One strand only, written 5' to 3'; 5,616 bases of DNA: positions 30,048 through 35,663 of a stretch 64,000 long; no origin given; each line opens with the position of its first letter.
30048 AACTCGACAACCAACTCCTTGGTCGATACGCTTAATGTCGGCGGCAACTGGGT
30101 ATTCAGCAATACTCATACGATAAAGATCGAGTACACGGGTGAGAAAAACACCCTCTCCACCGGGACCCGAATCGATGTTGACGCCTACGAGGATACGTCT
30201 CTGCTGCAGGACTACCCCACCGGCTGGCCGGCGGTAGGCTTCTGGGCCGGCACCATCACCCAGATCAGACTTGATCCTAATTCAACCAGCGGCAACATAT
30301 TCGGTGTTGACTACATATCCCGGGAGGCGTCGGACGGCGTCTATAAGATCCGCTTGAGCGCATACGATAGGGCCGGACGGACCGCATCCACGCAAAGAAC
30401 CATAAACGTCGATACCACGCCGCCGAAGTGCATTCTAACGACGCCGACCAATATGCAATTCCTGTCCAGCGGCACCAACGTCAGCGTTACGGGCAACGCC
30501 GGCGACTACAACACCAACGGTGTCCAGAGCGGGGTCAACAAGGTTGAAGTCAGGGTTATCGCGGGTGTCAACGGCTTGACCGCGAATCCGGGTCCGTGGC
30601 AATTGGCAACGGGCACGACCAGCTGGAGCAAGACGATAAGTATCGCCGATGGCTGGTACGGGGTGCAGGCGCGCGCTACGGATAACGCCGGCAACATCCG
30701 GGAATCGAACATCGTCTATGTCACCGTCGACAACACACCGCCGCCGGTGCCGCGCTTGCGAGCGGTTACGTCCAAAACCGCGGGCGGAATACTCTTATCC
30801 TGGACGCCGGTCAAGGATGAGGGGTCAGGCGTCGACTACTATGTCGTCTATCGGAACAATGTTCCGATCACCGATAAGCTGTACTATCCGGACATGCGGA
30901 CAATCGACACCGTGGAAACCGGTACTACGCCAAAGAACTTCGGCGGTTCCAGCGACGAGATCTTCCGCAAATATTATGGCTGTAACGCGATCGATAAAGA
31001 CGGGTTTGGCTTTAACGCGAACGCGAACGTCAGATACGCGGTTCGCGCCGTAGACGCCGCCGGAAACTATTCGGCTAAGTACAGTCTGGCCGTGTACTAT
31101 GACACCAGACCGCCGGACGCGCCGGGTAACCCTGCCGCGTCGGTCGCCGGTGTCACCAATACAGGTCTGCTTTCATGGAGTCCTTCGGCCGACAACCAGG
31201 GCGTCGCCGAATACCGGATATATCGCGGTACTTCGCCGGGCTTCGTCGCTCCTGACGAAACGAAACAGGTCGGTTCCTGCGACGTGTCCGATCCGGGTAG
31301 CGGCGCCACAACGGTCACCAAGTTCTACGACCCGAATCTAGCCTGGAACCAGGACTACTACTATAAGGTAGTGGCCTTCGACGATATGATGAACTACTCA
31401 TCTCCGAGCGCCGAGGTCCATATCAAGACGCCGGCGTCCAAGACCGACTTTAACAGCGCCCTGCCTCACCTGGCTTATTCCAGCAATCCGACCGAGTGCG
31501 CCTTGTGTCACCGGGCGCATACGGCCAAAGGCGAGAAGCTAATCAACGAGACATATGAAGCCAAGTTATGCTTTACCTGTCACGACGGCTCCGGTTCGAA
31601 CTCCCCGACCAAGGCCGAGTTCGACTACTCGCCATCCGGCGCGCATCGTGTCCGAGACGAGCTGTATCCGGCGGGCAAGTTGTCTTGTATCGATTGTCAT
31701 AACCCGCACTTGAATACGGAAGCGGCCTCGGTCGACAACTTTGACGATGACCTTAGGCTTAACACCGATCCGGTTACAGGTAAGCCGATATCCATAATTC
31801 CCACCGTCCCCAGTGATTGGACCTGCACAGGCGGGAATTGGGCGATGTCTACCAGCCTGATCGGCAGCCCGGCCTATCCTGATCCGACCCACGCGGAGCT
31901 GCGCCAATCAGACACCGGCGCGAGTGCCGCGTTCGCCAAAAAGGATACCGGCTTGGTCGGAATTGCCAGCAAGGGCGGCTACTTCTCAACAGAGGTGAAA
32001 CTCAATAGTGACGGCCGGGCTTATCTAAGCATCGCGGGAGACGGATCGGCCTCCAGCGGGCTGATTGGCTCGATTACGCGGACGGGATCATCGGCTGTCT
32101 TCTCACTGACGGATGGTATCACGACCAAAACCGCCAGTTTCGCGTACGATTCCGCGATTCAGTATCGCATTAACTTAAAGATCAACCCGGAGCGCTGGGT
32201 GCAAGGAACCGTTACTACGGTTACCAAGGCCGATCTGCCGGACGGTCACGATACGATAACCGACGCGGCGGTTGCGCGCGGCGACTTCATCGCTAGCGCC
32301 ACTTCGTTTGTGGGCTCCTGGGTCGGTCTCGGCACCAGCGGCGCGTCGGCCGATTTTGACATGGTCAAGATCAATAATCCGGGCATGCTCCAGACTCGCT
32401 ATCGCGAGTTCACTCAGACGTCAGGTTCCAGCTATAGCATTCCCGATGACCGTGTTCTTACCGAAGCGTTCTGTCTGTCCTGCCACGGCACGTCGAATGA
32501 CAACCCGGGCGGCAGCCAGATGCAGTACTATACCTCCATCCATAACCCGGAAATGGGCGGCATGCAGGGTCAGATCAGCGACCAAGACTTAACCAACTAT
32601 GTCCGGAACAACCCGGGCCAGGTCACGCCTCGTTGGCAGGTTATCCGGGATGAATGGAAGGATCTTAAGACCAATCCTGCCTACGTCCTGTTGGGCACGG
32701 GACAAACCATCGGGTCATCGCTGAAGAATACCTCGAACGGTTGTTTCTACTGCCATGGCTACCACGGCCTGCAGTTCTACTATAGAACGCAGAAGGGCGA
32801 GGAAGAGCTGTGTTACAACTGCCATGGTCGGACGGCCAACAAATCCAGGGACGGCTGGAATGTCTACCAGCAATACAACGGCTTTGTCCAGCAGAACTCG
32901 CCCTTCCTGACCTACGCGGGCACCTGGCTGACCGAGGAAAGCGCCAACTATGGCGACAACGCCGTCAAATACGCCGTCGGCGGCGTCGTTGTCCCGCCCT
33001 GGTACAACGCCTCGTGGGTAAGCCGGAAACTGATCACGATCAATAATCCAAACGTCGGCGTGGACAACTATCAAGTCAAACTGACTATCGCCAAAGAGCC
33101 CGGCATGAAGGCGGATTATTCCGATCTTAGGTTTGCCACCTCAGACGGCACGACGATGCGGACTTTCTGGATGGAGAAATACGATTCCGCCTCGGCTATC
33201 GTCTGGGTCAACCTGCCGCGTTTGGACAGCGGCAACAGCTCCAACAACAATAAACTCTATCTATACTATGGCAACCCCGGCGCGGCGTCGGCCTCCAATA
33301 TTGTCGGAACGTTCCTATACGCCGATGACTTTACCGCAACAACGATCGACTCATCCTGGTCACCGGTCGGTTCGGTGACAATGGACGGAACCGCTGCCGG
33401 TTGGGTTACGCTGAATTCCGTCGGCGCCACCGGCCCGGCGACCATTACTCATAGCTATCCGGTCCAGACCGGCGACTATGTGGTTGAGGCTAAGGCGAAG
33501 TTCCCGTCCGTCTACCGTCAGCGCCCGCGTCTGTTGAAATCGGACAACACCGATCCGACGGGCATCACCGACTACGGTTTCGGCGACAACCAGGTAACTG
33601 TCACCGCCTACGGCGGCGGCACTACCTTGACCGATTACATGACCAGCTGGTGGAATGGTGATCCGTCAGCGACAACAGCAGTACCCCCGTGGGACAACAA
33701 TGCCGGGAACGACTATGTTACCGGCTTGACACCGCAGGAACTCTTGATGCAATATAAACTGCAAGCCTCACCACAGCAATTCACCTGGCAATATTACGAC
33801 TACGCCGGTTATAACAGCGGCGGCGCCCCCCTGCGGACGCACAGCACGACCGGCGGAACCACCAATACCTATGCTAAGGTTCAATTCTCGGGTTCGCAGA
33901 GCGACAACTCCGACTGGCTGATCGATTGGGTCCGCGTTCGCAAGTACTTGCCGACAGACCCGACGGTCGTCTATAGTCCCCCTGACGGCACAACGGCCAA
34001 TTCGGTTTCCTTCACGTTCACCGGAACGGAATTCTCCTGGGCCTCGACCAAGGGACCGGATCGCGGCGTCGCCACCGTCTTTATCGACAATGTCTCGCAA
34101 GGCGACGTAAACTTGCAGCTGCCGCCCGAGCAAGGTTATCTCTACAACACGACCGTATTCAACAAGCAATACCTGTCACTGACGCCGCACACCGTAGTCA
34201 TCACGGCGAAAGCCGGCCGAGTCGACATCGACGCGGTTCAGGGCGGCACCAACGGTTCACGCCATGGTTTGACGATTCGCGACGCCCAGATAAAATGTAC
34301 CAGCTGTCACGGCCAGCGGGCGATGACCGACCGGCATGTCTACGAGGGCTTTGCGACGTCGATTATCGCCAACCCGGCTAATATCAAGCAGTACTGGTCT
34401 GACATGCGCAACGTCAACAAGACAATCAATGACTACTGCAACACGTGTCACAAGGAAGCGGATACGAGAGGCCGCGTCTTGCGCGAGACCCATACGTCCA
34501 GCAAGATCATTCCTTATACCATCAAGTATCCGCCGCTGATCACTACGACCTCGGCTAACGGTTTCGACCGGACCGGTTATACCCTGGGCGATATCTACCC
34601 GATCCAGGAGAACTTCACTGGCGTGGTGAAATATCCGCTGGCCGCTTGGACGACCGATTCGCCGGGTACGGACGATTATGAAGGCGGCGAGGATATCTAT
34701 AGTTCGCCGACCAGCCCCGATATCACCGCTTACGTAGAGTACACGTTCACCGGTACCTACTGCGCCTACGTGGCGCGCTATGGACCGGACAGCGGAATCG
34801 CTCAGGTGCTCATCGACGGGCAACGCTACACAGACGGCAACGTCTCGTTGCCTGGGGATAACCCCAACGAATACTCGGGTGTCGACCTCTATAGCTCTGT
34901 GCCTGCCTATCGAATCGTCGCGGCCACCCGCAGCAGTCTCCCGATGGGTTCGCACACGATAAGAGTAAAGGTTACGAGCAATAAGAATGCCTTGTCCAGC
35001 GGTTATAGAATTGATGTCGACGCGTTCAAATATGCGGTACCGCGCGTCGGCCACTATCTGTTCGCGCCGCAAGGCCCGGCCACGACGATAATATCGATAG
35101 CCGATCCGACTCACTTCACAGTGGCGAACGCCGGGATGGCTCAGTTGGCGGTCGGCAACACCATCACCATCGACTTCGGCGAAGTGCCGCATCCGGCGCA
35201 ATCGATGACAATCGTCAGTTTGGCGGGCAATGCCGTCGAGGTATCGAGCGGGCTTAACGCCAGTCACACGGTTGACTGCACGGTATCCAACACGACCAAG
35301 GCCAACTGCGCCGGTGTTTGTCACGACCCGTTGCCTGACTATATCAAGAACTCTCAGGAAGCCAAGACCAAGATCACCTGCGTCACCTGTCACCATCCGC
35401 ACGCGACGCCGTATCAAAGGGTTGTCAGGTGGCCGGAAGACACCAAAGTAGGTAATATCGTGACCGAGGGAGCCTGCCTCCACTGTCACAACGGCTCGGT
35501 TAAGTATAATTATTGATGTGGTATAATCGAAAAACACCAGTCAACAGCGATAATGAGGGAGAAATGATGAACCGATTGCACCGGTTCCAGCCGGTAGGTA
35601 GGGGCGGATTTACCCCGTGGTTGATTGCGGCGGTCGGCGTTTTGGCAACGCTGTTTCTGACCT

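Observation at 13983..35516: Single 21.5-kb ORF encoding a 7177-aa mosaic surface protein that ends in a multiheme cytochrome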

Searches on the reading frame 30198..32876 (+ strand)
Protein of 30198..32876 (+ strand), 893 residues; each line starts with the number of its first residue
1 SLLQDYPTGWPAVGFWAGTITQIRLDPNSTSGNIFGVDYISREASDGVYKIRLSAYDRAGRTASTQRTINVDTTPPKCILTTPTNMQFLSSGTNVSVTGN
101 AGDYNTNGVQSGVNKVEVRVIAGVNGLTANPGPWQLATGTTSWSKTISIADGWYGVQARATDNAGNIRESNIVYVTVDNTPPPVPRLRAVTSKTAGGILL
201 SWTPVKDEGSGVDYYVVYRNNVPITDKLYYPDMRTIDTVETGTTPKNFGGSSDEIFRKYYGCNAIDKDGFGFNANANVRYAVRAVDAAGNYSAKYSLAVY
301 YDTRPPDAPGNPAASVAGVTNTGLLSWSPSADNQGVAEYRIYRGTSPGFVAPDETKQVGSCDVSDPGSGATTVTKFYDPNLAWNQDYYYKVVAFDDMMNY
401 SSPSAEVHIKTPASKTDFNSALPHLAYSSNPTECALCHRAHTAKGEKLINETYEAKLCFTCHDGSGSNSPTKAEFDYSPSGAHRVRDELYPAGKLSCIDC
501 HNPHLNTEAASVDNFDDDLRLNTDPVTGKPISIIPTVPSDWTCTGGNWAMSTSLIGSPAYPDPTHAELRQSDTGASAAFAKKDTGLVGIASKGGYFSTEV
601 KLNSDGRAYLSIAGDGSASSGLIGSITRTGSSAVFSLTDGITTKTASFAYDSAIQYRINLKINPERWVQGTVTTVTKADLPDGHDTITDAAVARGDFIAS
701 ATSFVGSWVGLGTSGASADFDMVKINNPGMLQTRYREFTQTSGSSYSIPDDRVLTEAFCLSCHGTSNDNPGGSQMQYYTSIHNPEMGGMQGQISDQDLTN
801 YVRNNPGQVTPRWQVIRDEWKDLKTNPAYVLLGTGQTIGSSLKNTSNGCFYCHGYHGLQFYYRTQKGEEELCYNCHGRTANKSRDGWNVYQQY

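Call 40: find_related_loci(query=A2, collection=genome_contigs, flank=10000)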
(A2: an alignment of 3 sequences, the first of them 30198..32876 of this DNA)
Query A2 (893 aa) in genome_contigs; peptide patterns used: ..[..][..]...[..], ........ (x = any residue, [..] = any of these).
192 stretches matched a pattern; 3 encode a relative of the query (tblastn E <= 1e-3); 3 distinct loci.
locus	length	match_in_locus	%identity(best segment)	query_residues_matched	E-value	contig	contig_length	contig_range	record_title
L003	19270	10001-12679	94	1-893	0e+0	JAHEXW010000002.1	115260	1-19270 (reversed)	MAG: Actinomycetes bacterium isolate nzgw113 NODE_204_length_115261_cov_5.226159, whole genome shotgun sequence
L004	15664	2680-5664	41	3-893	3e-147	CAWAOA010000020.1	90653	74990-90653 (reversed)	MAG: uncultured Chloroflexia bacterium isolate MFD03899.bin.2.51 genome assembly, contig: contig_905, whole genome shotg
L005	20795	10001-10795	31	200-416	2e-10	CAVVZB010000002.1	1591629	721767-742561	MAG: Bryobacterales bacterium isolate MFD04580.bin.1.82 genome assembly, contig: contig_21803, whole genome shotgun sequ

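Call 57: find_related_loci(query=A2, collection=metagenome_contigs, flank=10000)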
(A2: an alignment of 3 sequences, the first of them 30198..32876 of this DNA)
Query A2 (893 aa) in metagenome_contigs; peptide patterns used: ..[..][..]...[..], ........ (x = any residue, [..] = any of these).
227 stretches matched a pattern; 2 encode a relative of the query (tblastn E <= 1e-3); 2 distinct loci.
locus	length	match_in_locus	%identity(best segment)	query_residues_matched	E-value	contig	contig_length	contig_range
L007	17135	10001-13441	50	3-893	0e+0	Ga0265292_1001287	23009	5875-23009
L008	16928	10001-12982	51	1-893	0e+0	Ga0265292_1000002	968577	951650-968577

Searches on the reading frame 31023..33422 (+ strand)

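Call 16: search_protein_families(library=pfam, proteins=[window:31023-33422:+], max_evalue=0.1)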
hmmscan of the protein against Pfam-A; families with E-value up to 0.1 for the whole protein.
window:31023-33422:+ (800 aa): 10 families
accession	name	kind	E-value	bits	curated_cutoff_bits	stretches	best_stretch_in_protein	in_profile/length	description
PF10102.14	DUF2341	-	8.1e-18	65.1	23.4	1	698-779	1-81/84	Domain of unknown function (DUF2341)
PF09699.15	Paired_CXXCH_1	-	3.5e-15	55.8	20.6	2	158-189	8-38/41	Doubled CXXCH motif (Paired_CXXCH_1)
PF14537.11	Cytochrom_c3_2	-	1.1e-09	39.1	25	1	155-233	5-71/79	Cytochrome c3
PF22113.1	Mtrc-MtrF_II-IV_dom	-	1.1e-08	35.2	30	1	132-234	56-171/176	Outer membrane cytochrome MtrC/MtrF-like, domains II/IV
PF14522.11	Cytochrome_C7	-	1e-06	28.9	24.8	1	155-227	12-67/67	Cytochrome c7 and related cytochrome c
PF03264.19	Cytochrom_NNT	-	0.00046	20.4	24.1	1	480-598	35-161/174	NapC/NirT cytochrome c family, N-terminal region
PF02085.21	Cytochrom_CIII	-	0.0005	20.8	22.9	1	140-232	16-88/101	Class III cytochrome C family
PF22678.1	Cytochrom_c_NrfB-like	-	0.00083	20.2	27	0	156-186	58-89/89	Cytochrome c-type protein NrfB-like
PF11845.13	Tll0287-like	-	0.00093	20.1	24.1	0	478-503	99-123/144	Tll0287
PF00041.27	fn3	-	0.0051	17.4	25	1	33-132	2-81/84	Fibronectin type III domain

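Call 77: search_protein_families(library=ncbifam, proteins=[window:31023-33422:+], max_evalue=0.01)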
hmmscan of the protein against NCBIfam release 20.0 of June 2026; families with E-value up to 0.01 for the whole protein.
window:31023-33422:+ (800 aa): 8 families
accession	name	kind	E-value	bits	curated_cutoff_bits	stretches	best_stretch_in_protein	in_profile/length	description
TIGR01905.1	paired_CXXCH_1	subfamily_domain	2e-14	53.2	25.2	2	158-189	8-38/41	doubled CXXCH domain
TIGR03508.1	decahem_SO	subfamily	3.9e-13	49.5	192.2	1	153-238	91-162/258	DmsE family decaheme c-type cytochrome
NF041028.1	decahem_GSU2203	exception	2.4e-11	43.4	325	1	149-236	118-191/317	GSU2203 family decaheme c-type cytochrome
TIGR03146.1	cyt_nit_nrfB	equivalog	6.5e-06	26.5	166.6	0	157-188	110-142/145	cytochrome c nitrite reductase pentaheme subunit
NF045713.1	CxxCH_16_HmcA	equivalog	4.7e-05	22.2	400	1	153-232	171-239/541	sulfate respiration complex hexadecaheme cytochrome HmcA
TIGR03153.1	cytochr_NrfH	equivalog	0.00039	20.5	134.2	0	158-188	104-134/138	cytochrome c nitrite reductase small subunit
NF008659.0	PRK11659.1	equivalog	0.0017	18.1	184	0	158-193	137-173/188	cytochrome c nitrite reductase pentaheme subunit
TIGR04315.1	octaheme_Shew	subfamily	0.0029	16.7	375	1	152-208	215-272/440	tetrathionate reductase family octaheme c-type cytochrome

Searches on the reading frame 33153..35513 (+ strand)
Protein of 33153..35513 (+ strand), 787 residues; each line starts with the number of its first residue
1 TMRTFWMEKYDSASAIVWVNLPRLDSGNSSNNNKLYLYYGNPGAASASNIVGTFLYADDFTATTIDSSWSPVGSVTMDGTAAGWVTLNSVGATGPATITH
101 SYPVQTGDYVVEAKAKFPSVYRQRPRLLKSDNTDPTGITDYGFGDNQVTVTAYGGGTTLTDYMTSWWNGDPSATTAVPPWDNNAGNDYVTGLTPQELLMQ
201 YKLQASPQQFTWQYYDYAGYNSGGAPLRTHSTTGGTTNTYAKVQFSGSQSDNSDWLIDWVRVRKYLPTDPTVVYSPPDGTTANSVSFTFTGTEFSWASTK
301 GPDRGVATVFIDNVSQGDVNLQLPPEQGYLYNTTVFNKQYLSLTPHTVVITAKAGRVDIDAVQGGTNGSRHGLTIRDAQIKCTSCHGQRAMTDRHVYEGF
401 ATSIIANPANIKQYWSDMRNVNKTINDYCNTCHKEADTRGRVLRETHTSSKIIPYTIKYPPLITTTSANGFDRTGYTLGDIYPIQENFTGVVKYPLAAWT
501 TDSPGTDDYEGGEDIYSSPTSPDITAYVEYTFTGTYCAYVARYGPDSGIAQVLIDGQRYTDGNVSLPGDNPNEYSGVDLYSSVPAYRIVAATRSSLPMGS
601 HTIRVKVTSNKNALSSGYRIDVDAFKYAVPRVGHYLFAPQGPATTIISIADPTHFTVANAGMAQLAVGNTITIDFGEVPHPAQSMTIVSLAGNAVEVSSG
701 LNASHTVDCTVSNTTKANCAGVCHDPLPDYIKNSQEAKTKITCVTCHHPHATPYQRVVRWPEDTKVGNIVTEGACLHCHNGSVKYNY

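Call 16: search_protein_families(library=pfam, proteins=[window:33153-35513:+], max_evalue=0.1)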
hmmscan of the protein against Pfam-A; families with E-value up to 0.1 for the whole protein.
window:33153-35513:+ (787 aa): 5 families
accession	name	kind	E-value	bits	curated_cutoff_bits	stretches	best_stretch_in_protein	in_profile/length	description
PF10102.14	DUF2341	-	6.5e-13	49.4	23.4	1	5-69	17-81/84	Domain of unknown function (DUF2341)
PF09699.15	Paired_CXXCH_1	-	0.00015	21.8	20.6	1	742-758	8-24/41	Doubled CXXCH motif (Paired_CXXCH_1)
PF17996.7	CE2_N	-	0.0002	21.9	27.9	0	281-325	18-59/108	Carbohydrate esterase 2 N-terminal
PF14522.11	Cytochrome_C7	-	0.00071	19.8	24.8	2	735-784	7-53/67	Cytochrome c7 and related cytochrome c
PF09086.16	DUF1924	-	0.0039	18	22.5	1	373-435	20-82/96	Domain of unknown function (DUF1924)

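Call 77: search_protein_families(library=ncbifam, proteins=[window:33153-35513:+], max_evalue=0.01)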
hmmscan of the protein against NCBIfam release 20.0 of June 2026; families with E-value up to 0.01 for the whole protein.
window:33153-35513:+ (787 aa): 1 family
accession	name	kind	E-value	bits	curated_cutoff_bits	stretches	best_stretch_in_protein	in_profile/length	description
TIGR03508.1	decahem_SO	subfamily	2.8e-05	23.7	192.2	1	377-452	32-95/258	DmsE family decaheme c-type cytochrome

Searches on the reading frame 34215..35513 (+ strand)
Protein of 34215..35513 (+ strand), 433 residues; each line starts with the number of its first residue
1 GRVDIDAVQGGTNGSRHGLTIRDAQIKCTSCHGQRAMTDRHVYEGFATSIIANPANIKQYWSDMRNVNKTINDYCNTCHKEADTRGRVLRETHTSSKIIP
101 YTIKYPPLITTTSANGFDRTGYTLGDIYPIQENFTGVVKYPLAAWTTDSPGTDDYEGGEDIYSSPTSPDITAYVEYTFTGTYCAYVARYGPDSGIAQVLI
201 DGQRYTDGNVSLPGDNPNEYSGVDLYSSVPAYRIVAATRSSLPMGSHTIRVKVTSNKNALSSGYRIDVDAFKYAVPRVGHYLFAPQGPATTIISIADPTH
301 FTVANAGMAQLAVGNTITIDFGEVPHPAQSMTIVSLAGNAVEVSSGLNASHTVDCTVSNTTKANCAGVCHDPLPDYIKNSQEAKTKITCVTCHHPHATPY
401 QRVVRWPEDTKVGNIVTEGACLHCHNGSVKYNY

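Call 101: search_protein_representatives(protein=window:34215-35513:+)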
Query: 433 residues. Proteins with E-value up to 0.001 (for the whole library): 963; up to 1e-10: 204; up to 1e-30: 12. The best 150 are listed.
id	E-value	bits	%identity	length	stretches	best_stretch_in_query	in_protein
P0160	0.0e+00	1073.0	58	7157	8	1-433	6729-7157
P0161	1.4e-157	541.4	60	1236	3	1-235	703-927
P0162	1.5e-152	524.9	49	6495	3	1-429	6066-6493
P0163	8.4e-143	492.8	48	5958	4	1-429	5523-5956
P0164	9.7e-139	479.4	46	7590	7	1-431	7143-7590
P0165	8.4e-127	440.1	55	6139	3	1-286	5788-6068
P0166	7.2e-114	397.4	53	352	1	64-433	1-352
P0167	2.0e-80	287.3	59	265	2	88-287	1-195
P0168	3.1e-50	187.8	59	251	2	188-287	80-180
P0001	1.1e-48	182.6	59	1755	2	14-111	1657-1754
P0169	1.1e-34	136.5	41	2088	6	172-273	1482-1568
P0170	3.1e-32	128.4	35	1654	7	171-272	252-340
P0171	1.3e-29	119.8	37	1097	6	144-273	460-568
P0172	1.6e-29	119.5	54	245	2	12-124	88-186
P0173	3.6e-27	111.8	41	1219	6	173-272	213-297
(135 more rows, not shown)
